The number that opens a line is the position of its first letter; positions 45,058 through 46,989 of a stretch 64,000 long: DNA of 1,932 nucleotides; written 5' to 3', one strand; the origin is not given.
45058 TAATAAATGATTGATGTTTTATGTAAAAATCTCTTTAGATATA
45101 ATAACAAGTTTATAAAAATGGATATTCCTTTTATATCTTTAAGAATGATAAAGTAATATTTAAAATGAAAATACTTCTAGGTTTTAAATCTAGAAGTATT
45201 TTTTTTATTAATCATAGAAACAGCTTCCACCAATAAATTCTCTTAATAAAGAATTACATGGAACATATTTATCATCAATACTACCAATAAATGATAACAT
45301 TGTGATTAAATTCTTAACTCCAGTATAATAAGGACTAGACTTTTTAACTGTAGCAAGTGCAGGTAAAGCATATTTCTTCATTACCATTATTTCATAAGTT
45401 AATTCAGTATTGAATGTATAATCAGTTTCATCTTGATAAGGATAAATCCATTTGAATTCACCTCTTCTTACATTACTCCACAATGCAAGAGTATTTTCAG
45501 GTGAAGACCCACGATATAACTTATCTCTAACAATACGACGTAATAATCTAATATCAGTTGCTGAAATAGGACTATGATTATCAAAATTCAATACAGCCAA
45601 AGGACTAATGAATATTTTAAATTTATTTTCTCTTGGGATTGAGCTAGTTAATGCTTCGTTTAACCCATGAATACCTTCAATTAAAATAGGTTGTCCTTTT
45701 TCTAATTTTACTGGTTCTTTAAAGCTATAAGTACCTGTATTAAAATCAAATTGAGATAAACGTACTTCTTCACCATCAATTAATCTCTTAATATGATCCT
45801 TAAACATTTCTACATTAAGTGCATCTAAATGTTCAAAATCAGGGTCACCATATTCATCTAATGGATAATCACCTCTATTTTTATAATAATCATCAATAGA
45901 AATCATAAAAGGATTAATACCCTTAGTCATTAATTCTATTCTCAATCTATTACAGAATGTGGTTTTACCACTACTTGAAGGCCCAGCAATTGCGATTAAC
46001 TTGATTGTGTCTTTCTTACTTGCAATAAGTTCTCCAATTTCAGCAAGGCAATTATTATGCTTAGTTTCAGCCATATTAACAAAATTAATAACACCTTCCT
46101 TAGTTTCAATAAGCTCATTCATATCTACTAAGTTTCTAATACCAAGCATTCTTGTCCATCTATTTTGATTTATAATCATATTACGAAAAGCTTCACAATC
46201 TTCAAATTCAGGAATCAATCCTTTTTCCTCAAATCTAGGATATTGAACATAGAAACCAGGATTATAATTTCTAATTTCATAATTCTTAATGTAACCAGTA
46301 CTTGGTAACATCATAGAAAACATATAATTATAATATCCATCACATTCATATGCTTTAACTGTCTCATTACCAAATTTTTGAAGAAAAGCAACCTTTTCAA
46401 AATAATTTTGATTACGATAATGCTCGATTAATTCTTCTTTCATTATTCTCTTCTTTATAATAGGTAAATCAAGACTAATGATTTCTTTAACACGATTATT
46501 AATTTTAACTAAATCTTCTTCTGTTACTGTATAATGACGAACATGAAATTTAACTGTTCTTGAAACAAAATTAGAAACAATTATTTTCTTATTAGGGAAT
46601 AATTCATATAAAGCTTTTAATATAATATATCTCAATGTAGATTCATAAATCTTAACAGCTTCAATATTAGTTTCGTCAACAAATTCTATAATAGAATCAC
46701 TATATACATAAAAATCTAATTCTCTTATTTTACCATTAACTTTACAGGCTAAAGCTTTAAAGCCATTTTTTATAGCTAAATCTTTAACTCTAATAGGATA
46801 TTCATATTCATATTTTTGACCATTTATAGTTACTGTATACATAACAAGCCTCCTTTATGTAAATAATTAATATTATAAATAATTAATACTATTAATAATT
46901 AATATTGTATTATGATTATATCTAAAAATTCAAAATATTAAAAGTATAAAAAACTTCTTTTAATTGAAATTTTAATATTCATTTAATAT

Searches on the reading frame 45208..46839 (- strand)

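Call 68: search_protein_families(library=pfam, proteins=[window:45208-46839:-], max_evalue=0.00001)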
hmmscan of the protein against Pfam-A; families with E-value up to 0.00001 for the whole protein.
window:45208-46839:- (543 aa): 1 family
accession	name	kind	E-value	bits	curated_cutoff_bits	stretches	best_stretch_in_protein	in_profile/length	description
PF00485.24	PRK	-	1e-13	52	22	1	281-477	1-188/196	Phosphoribulokinase / Uridine kinase family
